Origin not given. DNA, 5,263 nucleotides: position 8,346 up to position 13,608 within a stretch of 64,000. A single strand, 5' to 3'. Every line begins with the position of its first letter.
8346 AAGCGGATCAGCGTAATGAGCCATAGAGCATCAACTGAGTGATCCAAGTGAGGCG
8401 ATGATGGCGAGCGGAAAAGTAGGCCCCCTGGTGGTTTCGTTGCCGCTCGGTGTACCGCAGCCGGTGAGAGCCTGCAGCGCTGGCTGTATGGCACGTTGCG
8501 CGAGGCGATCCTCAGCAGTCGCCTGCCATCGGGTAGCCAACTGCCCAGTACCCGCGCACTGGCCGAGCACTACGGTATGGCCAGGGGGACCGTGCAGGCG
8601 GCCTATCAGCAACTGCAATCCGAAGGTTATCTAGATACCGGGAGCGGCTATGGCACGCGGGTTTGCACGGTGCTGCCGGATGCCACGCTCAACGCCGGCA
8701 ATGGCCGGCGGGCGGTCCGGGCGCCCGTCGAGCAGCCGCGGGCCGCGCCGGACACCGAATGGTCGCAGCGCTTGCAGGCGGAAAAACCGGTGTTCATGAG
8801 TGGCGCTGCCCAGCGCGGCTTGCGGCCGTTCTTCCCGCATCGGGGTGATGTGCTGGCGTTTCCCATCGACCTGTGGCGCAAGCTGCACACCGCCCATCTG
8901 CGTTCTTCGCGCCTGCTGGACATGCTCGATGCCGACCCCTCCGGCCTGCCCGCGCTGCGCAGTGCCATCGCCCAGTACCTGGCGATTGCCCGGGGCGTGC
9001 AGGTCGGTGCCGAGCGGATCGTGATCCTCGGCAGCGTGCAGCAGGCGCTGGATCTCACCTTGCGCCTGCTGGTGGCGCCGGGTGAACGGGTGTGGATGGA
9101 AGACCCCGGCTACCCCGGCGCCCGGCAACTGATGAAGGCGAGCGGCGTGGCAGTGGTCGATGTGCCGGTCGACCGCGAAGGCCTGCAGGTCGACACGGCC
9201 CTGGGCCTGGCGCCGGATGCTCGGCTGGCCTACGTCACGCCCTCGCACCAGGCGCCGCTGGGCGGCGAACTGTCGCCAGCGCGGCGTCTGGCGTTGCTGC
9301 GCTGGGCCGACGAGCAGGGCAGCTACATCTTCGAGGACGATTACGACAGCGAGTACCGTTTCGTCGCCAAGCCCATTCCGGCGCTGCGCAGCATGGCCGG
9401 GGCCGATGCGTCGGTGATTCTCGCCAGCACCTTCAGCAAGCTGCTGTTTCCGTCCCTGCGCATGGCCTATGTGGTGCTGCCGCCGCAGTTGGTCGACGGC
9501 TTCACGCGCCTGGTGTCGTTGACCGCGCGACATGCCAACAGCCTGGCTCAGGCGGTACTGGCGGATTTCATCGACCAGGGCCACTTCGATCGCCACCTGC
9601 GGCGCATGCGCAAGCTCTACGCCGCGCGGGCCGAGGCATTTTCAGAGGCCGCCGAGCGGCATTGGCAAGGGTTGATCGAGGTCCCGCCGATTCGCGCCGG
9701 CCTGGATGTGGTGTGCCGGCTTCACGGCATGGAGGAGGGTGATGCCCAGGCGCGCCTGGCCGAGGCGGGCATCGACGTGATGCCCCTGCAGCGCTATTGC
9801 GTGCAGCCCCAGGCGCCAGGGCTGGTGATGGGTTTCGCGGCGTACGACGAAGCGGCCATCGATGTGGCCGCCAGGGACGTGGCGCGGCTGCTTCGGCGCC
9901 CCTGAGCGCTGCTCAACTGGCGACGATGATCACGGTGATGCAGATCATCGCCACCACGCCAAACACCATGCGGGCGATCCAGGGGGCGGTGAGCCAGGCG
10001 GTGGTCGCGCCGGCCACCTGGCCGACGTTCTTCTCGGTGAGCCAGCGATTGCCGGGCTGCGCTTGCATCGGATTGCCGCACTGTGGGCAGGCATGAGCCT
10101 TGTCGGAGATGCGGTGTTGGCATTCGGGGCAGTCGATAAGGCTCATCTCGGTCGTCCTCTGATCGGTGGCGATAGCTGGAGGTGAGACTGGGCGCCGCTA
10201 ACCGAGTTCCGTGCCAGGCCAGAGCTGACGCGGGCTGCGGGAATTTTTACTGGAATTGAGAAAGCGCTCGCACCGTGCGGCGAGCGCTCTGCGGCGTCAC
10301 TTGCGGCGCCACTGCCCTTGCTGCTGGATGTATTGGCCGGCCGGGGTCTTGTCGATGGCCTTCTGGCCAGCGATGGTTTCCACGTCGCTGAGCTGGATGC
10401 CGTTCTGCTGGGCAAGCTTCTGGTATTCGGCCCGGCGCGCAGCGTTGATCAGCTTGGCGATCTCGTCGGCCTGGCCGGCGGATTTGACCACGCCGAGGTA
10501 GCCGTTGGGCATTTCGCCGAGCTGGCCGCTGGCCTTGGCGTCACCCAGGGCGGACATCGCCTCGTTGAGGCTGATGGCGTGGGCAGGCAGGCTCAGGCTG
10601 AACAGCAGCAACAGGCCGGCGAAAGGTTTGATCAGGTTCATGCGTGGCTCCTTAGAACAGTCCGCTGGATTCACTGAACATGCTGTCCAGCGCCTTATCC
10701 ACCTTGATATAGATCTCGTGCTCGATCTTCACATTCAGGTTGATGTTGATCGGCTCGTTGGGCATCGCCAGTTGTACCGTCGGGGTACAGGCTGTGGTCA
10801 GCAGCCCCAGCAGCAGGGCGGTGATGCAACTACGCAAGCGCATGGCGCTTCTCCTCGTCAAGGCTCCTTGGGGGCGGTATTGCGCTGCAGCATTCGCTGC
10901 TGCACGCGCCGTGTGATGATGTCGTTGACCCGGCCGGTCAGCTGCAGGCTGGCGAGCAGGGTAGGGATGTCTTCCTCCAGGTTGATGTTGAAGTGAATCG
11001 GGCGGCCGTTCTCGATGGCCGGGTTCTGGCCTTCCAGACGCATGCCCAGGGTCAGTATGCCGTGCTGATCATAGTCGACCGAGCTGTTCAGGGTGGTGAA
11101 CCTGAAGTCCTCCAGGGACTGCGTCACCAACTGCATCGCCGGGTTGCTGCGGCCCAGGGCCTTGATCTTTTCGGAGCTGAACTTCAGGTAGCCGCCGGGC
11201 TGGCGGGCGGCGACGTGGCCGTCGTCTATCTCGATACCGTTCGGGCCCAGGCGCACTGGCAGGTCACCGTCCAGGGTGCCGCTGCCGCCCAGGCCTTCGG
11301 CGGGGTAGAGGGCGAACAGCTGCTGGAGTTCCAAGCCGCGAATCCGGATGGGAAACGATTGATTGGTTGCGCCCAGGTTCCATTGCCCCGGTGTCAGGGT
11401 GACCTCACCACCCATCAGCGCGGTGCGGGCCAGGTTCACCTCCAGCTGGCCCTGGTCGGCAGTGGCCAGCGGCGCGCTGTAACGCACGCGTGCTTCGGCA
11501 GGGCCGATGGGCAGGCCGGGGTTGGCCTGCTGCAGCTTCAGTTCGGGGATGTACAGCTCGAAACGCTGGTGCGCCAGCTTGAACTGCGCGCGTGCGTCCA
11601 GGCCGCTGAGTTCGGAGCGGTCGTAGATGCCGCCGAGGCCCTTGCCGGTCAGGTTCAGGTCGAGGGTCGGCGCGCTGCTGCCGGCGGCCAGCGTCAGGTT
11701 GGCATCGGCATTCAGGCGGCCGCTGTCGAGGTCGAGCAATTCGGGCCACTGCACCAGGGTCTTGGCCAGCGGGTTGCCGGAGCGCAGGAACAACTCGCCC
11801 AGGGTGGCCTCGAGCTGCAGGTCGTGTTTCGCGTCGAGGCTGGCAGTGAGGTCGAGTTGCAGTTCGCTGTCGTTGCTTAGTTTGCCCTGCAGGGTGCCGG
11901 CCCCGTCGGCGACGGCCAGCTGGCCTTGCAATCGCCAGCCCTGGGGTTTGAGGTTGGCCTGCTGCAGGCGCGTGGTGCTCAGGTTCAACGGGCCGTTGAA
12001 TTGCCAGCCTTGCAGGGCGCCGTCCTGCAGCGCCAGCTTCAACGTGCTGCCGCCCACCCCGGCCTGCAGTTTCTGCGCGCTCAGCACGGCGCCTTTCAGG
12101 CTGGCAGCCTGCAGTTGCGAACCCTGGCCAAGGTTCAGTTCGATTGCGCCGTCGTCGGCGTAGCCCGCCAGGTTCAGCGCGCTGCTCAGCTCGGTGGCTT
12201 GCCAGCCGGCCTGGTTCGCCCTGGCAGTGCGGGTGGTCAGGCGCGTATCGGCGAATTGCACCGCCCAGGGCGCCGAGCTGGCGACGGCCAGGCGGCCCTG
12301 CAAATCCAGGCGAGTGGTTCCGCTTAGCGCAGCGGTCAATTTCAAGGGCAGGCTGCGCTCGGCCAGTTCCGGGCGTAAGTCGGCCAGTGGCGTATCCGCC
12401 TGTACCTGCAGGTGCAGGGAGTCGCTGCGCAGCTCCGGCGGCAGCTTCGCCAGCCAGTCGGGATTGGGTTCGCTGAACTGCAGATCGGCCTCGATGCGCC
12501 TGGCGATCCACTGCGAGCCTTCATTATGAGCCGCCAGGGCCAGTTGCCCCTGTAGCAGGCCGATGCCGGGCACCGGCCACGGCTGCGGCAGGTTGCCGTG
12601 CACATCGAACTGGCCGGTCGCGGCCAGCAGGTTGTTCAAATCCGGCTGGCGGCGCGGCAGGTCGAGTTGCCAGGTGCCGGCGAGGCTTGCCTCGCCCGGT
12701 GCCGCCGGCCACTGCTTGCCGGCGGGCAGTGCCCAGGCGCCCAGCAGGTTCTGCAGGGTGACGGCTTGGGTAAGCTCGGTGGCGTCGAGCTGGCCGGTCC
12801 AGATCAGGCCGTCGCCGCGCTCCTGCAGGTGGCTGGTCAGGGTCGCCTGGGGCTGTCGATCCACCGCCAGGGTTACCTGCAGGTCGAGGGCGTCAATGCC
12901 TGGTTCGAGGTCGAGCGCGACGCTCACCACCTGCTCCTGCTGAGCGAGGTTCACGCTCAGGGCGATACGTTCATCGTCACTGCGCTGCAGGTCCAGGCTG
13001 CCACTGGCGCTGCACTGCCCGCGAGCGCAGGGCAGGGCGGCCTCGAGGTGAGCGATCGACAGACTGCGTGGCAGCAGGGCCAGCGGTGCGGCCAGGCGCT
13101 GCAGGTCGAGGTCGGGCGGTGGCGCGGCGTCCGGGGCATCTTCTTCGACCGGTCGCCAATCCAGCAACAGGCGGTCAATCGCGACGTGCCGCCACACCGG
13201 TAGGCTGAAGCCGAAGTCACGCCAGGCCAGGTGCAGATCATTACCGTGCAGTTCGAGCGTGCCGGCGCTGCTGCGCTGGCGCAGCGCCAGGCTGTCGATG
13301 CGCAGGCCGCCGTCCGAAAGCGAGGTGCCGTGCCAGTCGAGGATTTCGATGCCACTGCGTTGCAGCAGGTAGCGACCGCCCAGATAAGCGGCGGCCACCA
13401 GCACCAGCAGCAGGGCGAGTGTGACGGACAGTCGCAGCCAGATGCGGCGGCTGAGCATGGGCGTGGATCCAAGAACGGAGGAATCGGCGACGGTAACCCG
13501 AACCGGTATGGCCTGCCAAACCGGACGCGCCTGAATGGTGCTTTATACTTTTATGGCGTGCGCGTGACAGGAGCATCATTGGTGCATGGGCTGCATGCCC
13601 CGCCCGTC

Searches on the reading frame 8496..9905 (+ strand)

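Call 7: search_protein_families(library=pfam, proteins=[window:8496-9905:+], max_evalue=0.01)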
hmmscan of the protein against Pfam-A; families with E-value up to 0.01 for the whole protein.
window:8496-9905:+ (469 aa): 5 families
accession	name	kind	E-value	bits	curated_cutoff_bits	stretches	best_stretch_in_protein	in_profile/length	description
PF00155.27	Aminotran_1_2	-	1.4e-19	71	19.7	1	147-436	40-338/361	Aminotransferase class I and II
PF00392.27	GntR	-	8.2e-12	45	27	1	2-56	10-64/64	Bacterial regulatory proteins, gntR family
PF13730.12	HTH_36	-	0.0004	20.6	25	1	13-46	22-55/55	Helix-turn-helix domain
PF14502.12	HTH_41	-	0.00082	19.2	25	1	13-44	3-34/48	Helix-turn-helix domain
PF13545.12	HTH_Crp_2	-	0.0035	17.7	27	0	18-49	24-56/70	Crp-like helix-turn-helix domain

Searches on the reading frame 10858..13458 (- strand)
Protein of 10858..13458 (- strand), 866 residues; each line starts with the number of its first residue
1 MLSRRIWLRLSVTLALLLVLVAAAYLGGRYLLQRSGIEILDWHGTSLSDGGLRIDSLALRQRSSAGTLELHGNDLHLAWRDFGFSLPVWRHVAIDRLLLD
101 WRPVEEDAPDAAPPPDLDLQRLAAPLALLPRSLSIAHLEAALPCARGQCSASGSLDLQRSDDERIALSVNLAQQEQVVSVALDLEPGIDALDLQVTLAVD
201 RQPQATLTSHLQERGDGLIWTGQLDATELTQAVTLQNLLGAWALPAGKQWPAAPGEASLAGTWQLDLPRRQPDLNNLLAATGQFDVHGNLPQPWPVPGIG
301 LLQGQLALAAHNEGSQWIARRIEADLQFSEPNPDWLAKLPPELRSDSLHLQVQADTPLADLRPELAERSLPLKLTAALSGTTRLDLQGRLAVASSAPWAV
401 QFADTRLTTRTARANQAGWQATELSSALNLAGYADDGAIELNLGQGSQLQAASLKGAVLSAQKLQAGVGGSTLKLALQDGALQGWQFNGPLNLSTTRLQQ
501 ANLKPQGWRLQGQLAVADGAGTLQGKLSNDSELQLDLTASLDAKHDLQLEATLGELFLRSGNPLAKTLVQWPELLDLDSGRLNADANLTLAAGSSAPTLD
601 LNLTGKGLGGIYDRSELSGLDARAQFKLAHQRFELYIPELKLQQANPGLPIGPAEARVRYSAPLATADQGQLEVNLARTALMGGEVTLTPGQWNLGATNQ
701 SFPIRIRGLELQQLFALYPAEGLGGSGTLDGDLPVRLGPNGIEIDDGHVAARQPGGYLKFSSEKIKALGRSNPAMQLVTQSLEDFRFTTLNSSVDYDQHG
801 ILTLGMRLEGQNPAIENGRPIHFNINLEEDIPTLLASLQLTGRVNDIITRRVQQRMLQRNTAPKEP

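Call 7: search_protein_families(library=pfam, proteins=[window:10858-13458:-], max_evalue=0.01)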
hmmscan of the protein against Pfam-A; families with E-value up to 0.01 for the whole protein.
window:10858-13458:- (866 aa): 1 family
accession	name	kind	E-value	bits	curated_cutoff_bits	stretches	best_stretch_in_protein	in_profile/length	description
PF11739.14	YdbH-like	-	7.9e-133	445.7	26.3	1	16-853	6-893/893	Intermembrane phospholipid transport protein YdbH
